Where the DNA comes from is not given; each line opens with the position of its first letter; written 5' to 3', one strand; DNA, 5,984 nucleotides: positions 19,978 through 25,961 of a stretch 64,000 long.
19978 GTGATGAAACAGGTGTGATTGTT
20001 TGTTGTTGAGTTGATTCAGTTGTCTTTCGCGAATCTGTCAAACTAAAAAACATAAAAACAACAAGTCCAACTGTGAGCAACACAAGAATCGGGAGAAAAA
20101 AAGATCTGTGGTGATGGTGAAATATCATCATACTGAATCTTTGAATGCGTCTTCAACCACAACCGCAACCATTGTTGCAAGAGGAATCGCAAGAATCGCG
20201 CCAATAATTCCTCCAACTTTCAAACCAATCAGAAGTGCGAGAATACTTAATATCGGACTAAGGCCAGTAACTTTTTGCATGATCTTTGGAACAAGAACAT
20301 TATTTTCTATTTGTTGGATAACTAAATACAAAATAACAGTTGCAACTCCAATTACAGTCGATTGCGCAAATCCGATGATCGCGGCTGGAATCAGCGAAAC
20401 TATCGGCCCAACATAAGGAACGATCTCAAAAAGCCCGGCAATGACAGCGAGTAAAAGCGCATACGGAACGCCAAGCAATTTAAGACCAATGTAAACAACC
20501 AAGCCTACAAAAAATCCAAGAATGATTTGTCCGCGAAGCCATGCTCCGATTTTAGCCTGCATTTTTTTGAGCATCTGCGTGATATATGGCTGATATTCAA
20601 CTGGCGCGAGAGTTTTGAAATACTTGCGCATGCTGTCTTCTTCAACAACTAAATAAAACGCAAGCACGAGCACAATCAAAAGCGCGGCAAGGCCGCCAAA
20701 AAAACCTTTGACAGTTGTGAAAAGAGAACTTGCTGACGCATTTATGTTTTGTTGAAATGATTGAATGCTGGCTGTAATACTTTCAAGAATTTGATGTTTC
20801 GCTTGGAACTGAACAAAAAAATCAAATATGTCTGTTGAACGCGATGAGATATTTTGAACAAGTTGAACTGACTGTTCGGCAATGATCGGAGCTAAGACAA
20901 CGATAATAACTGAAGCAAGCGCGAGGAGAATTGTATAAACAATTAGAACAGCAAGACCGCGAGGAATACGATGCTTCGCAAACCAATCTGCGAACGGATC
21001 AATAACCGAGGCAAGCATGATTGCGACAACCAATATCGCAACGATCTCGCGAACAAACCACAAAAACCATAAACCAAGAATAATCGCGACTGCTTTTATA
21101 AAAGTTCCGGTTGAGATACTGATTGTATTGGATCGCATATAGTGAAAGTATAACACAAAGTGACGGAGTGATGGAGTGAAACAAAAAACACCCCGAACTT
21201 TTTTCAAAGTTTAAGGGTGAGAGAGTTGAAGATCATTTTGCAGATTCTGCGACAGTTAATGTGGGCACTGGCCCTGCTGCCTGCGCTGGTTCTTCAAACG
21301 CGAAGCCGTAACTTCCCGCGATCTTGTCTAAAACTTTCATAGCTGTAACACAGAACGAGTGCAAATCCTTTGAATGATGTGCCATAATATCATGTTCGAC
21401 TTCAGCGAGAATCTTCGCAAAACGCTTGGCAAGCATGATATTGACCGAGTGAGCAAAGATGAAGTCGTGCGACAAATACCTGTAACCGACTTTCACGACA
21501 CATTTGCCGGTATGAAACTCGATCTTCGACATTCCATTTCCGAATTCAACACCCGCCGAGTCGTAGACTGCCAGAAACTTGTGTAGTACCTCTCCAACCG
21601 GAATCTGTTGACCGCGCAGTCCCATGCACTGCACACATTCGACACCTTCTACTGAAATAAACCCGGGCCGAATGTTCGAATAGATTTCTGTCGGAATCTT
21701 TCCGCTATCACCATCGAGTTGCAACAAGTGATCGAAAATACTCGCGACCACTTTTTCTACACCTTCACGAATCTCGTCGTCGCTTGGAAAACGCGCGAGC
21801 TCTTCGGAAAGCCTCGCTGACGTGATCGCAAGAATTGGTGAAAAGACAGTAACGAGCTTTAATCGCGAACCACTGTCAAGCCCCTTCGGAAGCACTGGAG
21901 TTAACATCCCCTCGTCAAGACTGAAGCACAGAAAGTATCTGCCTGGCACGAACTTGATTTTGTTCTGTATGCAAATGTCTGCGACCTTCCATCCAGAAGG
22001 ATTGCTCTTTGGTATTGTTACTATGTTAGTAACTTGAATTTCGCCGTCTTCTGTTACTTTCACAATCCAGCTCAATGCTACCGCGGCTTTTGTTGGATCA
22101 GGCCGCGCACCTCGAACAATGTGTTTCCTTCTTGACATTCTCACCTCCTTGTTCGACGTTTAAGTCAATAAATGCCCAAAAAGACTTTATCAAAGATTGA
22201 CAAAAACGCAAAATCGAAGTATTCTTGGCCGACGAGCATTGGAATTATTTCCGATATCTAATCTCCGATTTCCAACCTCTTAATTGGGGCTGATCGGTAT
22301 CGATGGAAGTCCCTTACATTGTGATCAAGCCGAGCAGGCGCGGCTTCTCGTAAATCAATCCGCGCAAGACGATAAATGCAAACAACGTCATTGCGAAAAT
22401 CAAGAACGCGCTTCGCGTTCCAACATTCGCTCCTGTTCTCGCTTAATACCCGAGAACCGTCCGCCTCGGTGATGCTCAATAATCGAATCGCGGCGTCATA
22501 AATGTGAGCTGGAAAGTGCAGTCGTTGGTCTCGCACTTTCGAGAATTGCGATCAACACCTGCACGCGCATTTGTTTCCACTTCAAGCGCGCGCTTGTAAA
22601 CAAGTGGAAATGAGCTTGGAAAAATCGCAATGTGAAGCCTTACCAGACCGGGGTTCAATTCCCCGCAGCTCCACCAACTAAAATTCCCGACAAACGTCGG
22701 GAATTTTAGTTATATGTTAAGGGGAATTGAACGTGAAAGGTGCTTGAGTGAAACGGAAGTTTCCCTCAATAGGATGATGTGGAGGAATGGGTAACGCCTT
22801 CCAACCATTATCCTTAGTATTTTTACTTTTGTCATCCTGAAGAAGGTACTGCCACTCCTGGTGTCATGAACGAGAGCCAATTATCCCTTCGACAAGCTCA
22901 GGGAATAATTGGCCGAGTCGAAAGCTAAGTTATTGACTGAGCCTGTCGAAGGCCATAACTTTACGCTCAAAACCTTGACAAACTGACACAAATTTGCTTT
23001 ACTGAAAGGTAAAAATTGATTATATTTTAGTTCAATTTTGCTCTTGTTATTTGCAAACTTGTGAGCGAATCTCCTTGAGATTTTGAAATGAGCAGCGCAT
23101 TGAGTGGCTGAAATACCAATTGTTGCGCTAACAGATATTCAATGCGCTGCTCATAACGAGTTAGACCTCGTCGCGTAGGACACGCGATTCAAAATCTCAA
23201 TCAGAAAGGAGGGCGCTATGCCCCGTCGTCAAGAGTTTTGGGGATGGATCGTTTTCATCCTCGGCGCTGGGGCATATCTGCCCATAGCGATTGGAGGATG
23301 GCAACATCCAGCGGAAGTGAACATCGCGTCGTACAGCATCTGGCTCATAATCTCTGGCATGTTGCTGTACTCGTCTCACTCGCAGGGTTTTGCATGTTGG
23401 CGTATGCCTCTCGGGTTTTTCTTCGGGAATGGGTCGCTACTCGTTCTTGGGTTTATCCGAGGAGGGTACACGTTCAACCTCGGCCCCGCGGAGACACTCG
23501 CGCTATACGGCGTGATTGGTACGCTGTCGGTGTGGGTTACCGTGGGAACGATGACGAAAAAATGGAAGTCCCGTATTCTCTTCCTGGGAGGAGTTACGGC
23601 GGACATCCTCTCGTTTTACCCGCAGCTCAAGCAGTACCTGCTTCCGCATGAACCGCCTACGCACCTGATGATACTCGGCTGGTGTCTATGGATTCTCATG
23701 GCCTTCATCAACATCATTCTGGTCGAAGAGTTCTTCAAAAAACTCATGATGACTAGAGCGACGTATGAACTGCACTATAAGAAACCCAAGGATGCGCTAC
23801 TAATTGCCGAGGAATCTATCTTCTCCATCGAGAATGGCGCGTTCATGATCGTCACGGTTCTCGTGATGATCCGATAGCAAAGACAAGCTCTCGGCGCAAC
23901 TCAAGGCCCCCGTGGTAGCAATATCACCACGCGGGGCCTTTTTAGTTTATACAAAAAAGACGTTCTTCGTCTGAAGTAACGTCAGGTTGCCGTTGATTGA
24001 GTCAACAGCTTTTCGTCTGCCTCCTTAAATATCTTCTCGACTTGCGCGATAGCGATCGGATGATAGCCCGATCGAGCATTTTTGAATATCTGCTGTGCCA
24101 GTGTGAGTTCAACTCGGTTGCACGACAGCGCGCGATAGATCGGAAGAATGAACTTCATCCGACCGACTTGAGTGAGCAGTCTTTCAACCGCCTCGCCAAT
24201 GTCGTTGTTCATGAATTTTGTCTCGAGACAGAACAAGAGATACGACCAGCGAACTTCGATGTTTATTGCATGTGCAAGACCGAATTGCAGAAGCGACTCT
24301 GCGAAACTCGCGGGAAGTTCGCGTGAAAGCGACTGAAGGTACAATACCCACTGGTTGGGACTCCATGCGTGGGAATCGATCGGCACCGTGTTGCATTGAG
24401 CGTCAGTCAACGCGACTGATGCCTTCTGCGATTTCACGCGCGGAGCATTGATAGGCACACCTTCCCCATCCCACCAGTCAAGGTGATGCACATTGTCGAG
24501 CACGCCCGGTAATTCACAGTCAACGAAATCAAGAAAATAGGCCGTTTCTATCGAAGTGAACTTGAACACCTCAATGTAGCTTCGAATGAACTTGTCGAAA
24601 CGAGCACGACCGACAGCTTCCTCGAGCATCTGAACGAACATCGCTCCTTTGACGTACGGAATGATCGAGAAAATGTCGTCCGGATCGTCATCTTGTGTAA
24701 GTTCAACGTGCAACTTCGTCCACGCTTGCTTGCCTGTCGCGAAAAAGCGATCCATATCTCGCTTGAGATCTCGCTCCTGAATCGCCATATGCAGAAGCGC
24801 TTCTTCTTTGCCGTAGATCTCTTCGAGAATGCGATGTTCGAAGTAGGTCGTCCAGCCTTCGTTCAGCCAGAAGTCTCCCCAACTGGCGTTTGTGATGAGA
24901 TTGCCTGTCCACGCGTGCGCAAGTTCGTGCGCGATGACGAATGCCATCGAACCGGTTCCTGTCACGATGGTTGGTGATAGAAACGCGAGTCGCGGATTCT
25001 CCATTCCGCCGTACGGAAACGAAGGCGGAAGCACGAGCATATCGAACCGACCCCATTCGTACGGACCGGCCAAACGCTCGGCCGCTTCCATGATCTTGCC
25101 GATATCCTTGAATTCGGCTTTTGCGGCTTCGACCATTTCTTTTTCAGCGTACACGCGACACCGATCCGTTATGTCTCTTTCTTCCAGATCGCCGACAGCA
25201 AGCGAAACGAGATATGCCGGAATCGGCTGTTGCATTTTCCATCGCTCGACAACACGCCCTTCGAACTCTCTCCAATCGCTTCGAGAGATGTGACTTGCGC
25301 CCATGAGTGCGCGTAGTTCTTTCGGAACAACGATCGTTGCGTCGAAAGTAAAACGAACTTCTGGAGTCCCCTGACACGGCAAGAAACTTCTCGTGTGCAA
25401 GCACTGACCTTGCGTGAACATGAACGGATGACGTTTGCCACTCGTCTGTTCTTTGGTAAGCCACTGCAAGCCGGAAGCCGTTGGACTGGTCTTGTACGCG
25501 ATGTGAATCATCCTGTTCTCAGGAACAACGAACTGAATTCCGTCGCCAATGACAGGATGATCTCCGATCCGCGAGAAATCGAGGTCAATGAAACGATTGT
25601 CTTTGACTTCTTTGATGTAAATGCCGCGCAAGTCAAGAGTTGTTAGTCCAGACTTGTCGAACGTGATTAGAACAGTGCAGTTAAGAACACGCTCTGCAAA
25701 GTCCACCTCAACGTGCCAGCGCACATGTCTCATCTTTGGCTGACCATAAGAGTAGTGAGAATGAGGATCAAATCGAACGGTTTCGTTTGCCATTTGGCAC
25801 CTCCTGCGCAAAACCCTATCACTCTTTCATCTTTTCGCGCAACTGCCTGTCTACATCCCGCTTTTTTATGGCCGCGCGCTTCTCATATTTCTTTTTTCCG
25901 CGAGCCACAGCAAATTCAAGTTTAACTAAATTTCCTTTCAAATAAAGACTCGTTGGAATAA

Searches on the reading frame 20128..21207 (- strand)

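Call 37: search_protein_families(library=pfam, proteins=[window:20128-21207:-], max_evalue=0.001)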
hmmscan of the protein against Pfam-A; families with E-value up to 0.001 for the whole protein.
window:20128-21207:- (359 aa): 1 family
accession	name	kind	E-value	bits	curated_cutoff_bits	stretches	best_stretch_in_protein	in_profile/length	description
PF01594.21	AI-2E_transport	-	4.3e-69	233.6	34.3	1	37-353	3-325/327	AI-2E family transporter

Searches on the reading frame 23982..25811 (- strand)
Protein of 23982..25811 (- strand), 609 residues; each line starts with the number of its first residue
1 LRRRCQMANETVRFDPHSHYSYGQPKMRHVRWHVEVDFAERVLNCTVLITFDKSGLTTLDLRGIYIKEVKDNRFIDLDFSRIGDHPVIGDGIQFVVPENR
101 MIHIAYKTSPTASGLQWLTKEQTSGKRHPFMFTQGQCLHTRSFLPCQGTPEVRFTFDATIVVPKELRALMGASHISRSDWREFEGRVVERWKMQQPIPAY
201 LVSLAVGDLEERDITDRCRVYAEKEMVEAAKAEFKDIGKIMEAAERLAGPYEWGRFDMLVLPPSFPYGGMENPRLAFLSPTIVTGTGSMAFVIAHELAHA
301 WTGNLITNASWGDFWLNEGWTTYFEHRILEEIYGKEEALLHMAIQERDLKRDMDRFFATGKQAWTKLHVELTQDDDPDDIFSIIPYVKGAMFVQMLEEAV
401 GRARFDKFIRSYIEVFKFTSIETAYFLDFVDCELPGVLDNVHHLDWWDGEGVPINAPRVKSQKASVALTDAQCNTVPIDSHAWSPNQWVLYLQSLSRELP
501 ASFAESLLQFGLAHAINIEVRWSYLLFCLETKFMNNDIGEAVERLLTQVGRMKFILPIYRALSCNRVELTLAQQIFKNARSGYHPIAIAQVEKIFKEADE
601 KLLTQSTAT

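Call 10: search_protein_families(library=pfam, proteins=[window:23982-25811:-], max_evalue=0.01)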
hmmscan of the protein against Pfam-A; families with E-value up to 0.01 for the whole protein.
window:23982-25811:- (609 aa): 3 families
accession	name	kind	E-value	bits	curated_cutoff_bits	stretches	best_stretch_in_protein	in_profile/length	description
PF01433.26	Peptidase_M1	-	4.3e-46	157.7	27.7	1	239-431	9-204/218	Peptidase family M1 domain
PF09127.17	Leuk-A4-hydro_C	-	1.5e-21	77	27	1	483-594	1-111/112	Leukotriene A4 hydrolase, C-terminal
PF17900.6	Peptidase_M1_N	-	8.1e-12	46.1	25.8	1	97-201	83-186/186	Peptidase M1 N-terminal domain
